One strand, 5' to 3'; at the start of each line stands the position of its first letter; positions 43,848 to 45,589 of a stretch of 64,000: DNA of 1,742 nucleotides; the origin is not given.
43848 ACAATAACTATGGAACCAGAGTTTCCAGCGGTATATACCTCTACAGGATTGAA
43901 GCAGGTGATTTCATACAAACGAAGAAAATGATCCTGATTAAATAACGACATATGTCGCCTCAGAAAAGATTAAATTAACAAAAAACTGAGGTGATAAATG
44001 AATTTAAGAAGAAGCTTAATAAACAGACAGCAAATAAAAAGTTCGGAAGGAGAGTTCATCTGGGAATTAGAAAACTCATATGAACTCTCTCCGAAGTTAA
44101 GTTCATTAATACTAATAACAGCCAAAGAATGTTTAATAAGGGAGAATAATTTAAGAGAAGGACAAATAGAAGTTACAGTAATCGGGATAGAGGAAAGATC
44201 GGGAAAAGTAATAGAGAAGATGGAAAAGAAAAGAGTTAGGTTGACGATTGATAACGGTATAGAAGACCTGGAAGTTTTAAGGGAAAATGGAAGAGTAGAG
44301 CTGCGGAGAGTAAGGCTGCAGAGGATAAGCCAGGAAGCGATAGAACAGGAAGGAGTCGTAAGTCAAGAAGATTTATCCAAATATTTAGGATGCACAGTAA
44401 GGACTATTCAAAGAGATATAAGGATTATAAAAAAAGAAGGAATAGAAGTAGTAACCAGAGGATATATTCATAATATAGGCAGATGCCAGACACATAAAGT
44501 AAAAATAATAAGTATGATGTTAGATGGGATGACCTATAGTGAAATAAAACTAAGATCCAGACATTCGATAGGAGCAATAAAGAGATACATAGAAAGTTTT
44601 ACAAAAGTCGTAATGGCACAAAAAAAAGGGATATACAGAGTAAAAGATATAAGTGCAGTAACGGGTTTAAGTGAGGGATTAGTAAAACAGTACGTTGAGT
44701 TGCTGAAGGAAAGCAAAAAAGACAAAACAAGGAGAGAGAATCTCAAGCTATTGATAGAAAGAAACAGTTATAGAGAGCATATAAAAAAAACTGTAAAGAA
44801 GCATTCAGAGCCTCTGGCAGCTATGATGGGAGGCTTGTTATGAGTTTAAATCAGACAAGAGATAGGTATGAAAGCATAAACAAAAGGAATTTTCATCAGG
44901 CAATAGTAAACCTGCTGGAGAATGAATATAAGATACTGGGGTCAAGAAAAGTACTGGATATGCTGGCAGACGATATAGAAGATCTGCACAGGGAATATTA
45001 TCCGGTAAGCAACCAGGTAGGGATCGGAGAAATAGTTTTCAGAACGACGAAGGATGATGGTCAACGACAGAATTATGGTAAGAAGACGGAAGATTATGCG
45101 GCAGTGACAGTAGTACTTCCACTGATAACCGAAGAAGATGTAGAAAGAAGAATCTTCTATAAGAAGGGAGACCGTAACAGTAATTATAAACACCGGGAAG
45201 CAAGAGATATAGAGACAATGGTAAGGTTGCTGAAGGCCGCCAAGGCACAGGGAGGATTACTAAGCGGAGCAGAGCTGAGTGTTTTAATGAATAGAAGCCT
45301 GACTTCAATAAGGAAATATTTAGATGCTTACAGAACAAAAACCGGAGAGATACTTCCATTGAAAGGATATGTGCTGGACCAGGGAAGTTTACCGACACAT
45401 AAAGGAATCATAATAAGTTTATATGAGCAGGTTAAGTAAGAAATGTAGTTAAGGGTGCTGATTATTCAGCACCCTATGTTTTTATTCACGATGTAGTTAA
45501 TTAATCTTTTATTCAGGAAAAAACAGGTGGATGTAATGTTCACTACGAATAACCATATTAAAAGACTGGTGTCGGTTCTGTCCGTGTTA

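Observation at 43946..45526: About 1.55-kb two-gene cassette flanked by imperfect inverted repeats, inserted in the glycan locus, with no recognisable transposase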

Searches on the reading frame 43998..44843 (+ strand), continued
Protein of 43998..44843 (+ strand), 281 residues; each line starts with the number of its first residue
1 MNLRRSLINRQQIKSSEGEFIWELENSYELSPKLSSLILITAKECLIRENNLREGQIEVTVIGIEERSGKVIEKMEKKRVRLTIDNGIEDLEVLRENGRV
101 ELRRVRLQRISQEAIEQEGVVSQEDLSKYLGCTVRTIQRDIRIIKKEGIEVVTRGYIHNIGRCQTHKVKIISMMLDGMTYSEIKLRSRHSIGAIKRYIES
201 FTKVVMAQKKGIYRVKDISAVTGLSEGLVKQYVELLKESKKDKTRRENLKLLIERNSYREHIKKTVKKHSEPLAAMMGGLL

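Call 78: search_protein_families(library=pfam, proteins=[P0272, P0278, P0298, P0368, P0289, P0314, P0333, P0363, P0316, P0352], max_evalue=0.001)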
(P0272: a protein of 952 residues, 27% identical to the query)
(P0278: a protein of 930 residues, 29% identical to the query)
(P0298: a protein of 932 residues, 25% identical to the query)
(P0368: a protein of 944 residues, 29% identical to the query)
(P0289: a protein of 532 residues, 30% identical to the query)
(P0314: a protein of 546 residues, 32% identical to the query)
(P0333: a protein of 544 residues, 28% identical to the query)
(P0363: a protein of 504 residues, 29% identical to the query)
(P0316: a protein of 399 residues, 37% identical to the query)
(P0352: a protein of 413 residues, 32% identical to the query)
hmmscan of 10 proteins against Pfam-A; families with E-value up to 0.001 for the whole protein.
P0272 (952 aa): 4 families
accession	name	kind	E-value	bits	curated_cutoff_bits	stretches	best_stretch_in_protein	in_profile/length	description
PF07900.17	DUF1670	-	1.8e-103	345.1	25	3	298-489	22-220/220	Protein of unknown function (DUF1670)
PF13384.12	HTH_23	-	1.4e-08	34.7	24.6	0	461-492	13-43/50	Homeodomain-like domain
PF13551.12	HTH_29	-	1.9e-07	31.5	28.1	0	458-492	3-38/64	Winged helix-turn helix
PF00196.25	GerE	-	0.00026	21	23.5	0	860-892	8-40/57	Bacterial regulatory proteins, luxR family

P0278 (930 aa): 1 family
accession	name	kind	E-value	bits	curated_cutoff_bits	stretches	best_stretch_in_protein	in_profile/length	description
PF07900.17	DUF1670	-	4.3e-104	347.1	25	3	258-466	2-220/220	Protein of unknown function (DUF1670)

P0298 (932 aa): 3 families
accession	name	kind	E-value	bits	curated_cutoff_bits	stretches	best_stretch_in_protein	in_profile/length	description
PF07900.17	DUF1670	-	3.1e-99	331.2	25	3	303-485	29-219/220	Protein of unknown function (DUF1670)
PF13384.12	HTH_23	-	0.00029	21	24.6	0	214-241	13-40/50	Homeodomain-like domain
PF08281.18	Sigma70_r4_2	-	0.00033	20.7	25.7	0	420-450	16-47/54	Sigma-70, region 4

P0368 (944 aa): 7 families
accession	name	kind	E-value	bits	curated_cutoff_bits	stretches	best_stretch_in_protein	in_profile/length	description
PF07900.17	DUF1670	-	2.1e-106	354.7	25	3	278-471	19-220/220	Protein of unknown function (DUF1670)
PF13384.12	HTH_23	-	8.9e-08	32.2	24.6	0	441-473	10-42/50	Homeodomain-like domain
PF13518.12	HTH_28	-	4.5e-05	23.9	25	0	847-883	1-37/52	Helix-turn-helix domain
PF08281.18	Sigma70_r4_2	-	6e-05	23.1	25.7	0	447-470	25-48/54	Sigma-70, region 4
PF07638.17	Sigma70_ECF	-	0.00024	21.5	21.1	0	441-475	143-178/185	ECF sigma factor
PF13551.12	HTH_29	-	0.00059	20.3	28.1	0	440-470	3-34/64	Winged helix-turn helix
PF00196.25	GerE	-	0.00083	19.4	23.5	0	440-472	9-41/57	Bacterial regulatory proteins, luxR family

P0289 (532 aa): 18 families
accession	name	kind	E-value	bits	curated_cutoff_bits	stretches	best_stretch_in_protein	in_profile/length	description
PF07900.17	DUF1670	-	3.2e-68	229.8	25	2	32-233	13-220/220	Protein of unknown function (DUF1670)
PF13384.12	HTH_23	-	1e-10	41.5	24.6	0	393-418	17-42/50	Homeodomain-like domain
PF13518.12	HTH_28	-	1.3e-09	38.4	25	0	118-155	12-50/52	Helix-turn-helix domain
PF13551.12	HTH_29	-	1.4e-09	38.4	28.1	0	116-156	10-53/64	Winged helix-turn helix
PF01022.26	HTH_5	-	2.2e-09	37.5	22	1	118-148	14-44/47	Bacterial regulatory protein, arsR family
PF08279.18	HTH_11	-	5.2e-08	33.1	25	0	114-149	10-45/55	HTH domain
PF01047.28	MarR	-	5.6e-08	33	24.6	1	113-148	12-46/59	MarR family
PF13412.12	HTH_24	-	1.2e-05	25.2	21.9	0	118-148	16-46/48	Winged helix-turn-helix DNA-binding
PF13545.12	HTH_Crp_2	-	2.7e-05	24.5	27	0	120-155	23-57/70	Crp-like helix-turn-helix domain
PF08281.18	Sigma70_r4_2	-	3.5e-05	23.8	25.7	0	120-142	27-49/54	Sigma-70, region 4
PF01325.25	Fe_dep_repress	-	0.00013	22.5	26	1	111-149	14-52/60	Iron dependent repressor, N-terminal DNA binding domain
PF13411.12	MerR_1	-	0.00026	21.5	21.6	0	121-143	2-24/69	MerR HTH family regulatory protein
PF12840.13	HTH_20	-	0.00027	21.3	27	0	101-148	7-47/51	Helix-turn-helix domain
PF12802.13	MarR_2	-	0.00028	21.4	27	0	115-148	16-49/61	MarR family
PF13936.12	HTH_38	-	0.00036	20.7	27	0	120-137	21-38/44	Helix-turn-helix domain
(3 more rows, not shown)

P0314 (546 aa): 8 families
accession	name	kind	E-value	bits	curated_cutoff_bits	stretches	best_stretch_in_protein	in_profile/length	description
PF07900.17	DUF1670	-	9.3e-55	185.8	25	2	41-216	15-196/220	Protein of unknown function (DUF1670)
PF12840.13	HTH_20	-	4.1e-07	30.3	27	1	112-154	8-46/51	Helix-turn-helix domain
PF13412.12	HTH_24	-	1.8e-06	27.9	21.9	1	125-155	16-46/48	Winged helix-turn-helix DNA-binding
PF13384.12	HTH_23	-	1.4e-05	25.2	24.6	0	108-155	5-46/50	Homeodomain-like domain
PF13518.12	HTH_28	-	0.0001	22.8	25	0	110-155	2-41/52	Helix-turn-helix domain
PF01047.28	MarR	-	0.00033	20.9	24.6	0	123-154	14-45/59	MarR family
PF01022.26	HTH_5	-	0.00074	19.8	22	0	125-154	14-43/47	Bacterial regulatory protein, arsR family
PF01325.25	Fe_dep_repress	-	0.00087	19.9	26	0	123-154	19-50/60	Iron dependent repressor, N-terminal DNA binding domain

P0333 (544 aa): 12 families
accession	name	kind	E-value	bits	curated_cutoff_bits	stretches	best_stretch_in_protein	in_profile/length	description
PF07900.17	DUF1670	-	2.4e-71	240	25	2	46-233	27-220/220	Protein of unknown function (DUF1670)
PF13545.12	HTH_Crp_2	-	2.8e-06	27.6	27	0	120-147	23-50/70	Crp-like helix-turn-helix domain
PF13412.12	HTH_24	-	1.1e-05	25.3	21.9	0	120-148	18-46/48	Winged helix-turn-helix DNA-binding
PF13384.12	HTH_23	-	4e-05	23.7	24.6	0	119-149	17-47/50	Homeodomain-like domain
PF13551.12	HTH_29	-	5.1e-05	23.7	28.1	0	494-517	16-39/64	Winged helix-turn helix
PF12802.13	MarR_2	-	7.3e-05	23.3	27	0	391-422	17-47/61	MarR family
PF01047.28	MarR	-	0.0001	22.6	24.6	0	114-148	13-46/59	MarR family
PF09339.16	HTH_IclR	-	0.00015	21.9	22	0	116-148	15-47/52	IclR helix-turn-helix domain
PF08279.18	HTH_11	-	0.00019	21.7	25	0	115-150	11-46/55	HTH domain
PF08281.18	Sigma70_r4_2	-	0.0007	19.6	25.7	0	120-144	27-51/54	Sigma-70, region 4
PF13518.12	HTH_28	-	0.00091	19.7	25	0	118-149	12-42/52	Helix-turn-helix domain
PF13730.12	HTH_36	-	0.00097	19.3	25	0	119-148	25-54/55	Helix-turn-helix domain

P0363 (504 aa): 2 families
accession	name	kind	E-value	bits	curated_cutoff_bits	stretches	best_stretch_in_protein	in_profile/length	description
PF07900.17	DUF1670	-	7e-61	205.8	25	2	289-470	32-220/220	Protein of unknown function (DUF1670)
PF13384.12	HTH_23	-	0.00031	20.9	24.6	0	439-468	9-38/50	Homeodomain-like domain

P0316 (399 aa): 10 families
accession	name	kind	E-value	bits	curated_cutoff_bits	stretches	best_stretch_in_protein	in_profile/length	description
PF07900.17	DUF1670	-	1.2e-50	172.4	25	1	150-351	20-219/220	Protein of unknown function (DUF1670)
PF08279.18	HTH_11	-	2.4e-10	40.6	25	1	228-273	5-51/55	HTH domain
PF13545.12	HTH_Crp_2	-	1.3e-06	28.7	27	1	237-274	18-57/70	Crp-like helix-turn-helix domain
PF13412.12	HTH_24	-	2e-06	27.7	21.9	0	233-268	13-47/48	Winged helix-turn-helix DNA-binding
PF08220.18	HTH_DeoR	-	2.2e-06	27.8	21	1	235-273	11-49/57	DeoR-like helix-turn-helix domain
PF08281.18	Sigma70_r4_2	-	1.3e-05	25.2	25.7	0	239-260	27-48/54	Sigma-70, region 4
PF13384.12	HTH_23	-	0.00038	20.6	24.6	0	238-266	17-45/50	Homeodomain-like domain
PF13551.12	HTH_29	-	0.0004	20.9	28.1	0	237-268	11-42/64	Winged helix-turn helix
PF13730.12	HTH_36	-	0.00075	19.7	25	0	240-268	27-55/55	Helix-turn-helix domain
PF00392.27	GntR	-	0.00087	19.3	27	0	226-273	11-59/64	Bacterial regulatory proteins, gntR family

P0352 (413 aa): 3 families
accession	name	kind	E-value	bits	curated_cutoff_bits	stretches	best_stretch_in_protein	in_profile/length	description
PF07900.17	DUF1670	-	2.8e-33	115.6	25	1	4-186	35-220/220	Protein of unknown function (DUF1670)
PF00990.26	GGDEF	-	0.00071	19.8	23.8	0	287-372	61-157/161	Diguanylate cyclase, GGDEF domain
PF13545.12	HTH_Crp_2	-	0.00076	19.8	27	0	59-106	7-55/70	Crp-like helix-turn-helix domain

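Call 81: find_encoding_contigs(protein=P0396, flank=4000, max_places=5)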
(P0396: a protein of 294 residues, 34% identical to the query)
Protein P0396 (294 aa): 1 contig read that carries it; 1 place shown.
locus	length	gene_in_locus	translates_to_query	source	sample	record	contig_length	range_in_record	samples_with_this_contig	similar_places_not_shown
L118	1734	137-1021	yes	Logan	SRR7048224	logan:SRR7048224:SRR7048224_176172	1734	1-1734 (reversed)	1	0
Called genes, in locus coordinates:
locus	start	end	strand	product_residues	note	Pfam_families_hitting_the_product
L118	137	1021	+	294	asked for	PF07900:DUF1670, PF08279:HTH_11 (weak)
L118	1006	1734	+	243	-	?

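Call 82: find_encoding_contigs(protein=P0391, flank=4000, max_places=5)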
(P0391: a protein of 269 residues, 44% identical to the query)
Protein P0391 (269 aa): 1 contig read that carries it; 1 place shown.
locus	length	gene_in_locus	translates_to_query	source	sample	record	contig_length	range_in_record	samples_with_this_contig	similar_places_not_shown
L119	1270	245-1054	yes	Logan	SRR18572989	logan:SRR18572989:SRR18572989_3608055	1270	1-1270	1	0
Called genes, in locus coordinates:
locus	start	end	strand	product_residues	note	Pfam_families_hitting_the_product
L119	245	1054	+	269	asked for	PF07900:DUF1670, PF13518:HTH_28 (faint), PF08220:HTH_DeoR, PF08279:HTH_11, PF13384:HTH_23 (faint), PF13545:HTH_Crp_2 (weak), PF13730:HTH_36 (faint)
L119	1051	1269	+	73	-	?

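Call 86: find_related_loci(query=A1, collection=viral_contigs, flank=3000)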
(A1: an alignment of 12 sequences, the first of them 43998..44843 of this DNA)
Query A1 (281 aa) in viral_contigs; peptide patterns used: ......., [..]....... (x = any residue, [..] = any of these).
47 stretches matched a pattern, but none encodes a relative of the query by tblastn (E <= 1e-3).

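Call 87: search_dna_similar(query=window:43998-44843:+, collection=plasmids, mode=protein, max_evalue=0.001, max_rows=15)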
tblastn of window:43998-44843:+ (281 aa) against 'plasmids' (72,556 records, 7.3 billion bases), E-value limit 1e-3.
No match.
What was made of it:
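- On Phage or plasmid module: No relative in IMG/VR (call 86) or PLSDB (call 87).
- Tried and rejected: No relatives (calls 86, 87).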

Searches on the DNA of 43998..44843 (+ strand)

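Call 68: search_rna_families(sources=[L017, L095], threshold=gathering)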
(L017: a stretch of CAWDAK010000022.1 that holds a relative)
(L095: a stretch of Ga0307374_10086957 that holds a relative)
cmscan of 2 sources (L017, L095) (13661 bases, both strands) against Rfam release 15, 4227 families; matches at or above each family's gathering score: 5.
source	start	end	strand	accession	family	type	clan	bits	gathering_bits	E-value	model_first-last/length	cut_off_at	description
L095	365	621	+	RF02005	group-II-D1D4-6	Intron;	CL00102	63.7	49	3.6e-16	1-225/225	no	Group II catalytic intron D1-D4-6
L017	2990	3274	+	RF02005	group-II-D1D4-6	Intron;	CL00102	60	49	5.4e-15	1-225/225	no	Group II catalytic intron D1-D4-6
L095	175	326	+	RF00029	Intron_gpII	Intron;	-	51.7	40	6.2e-08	1-77/77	no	Group II catalytic intron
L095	930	1081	+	RF00029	Intron_gpII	Intron;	-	50.9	40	1e-07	1-77/77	no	Group II catalytic intron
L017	4846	4938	+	RF00029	Intron_gpII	Intron;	-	49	40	2.9e-07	1-77/77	no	Group II catalytic intron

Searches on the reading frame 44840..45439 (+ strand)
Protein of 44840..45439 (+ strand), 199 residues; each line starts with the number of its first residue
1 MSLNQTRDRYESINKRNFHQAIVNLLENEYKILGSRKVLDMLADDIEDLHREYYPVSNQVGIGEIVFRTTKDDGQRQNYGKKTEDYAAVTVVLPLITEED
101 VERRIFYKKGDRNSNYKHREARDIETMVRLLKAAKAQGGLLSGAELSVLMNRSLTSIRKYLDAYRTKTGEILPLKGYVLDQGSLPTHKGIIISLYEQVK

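Call 3: search_protein_families(library=pfam, proteins=[window:44840-45439:+], max_evalue=1)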
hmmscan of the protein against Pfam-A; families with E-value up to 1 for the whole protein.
window:44840-45439:+ (199 aa): 2 families
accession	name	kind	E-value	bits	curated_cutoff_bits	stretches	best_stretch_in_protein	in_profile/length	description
PF07900.17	DUF1670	-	4.5e-28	98.6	25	1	26-195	1-160/220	Protein of unknown function (DUF1670)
PF08279.18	HTH_11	-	0.14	12.5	25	1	131-163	6-38/55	HTH domain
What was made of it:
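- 44840..45439 (+): ORF2, DUF1670, truncated to 199 aa (full length 267 aa). Only 44840-45431 derives from the element. The last codons, GTT AAG TAA, are not element sequence. The Pfam match covers profile positions 1-160 of 220 (call 3).
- On DUF1670 (Pfam PF07900): ORF2 scores 98.6 bits (E 4.5e-28) and covers profile positions 1-160 of 220 because it is truncated (call 3).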

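Call 4: search_protein_families(library=ncbifam, proteins=[window:44840-45439:+], max_evalue=1)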
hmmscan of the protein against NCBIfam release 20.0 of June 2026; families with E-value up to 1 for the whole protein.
window:44840-45439:+ (199 aa): 2 families
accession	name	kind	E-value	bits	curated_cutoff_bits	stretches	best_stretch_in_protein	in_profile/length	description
NF038364.1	AglZ_HisF2_fam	equivalog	0.023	14.1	310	1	15-97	117-200/248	AglZ/HisF2 family acetamidino modification protein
NF000736.0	PRK00043.2-3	equivalog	0.097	12.1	227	1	30-73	91-134/207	thiamine phosphate synthase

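Call 75: find_encoding_contigs(protein=window:44840-45439:+, flank=5000, max_places=6)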
Protein window:44840-45439:+ (199 aa): no gene with exactly this product is on record in the collection.
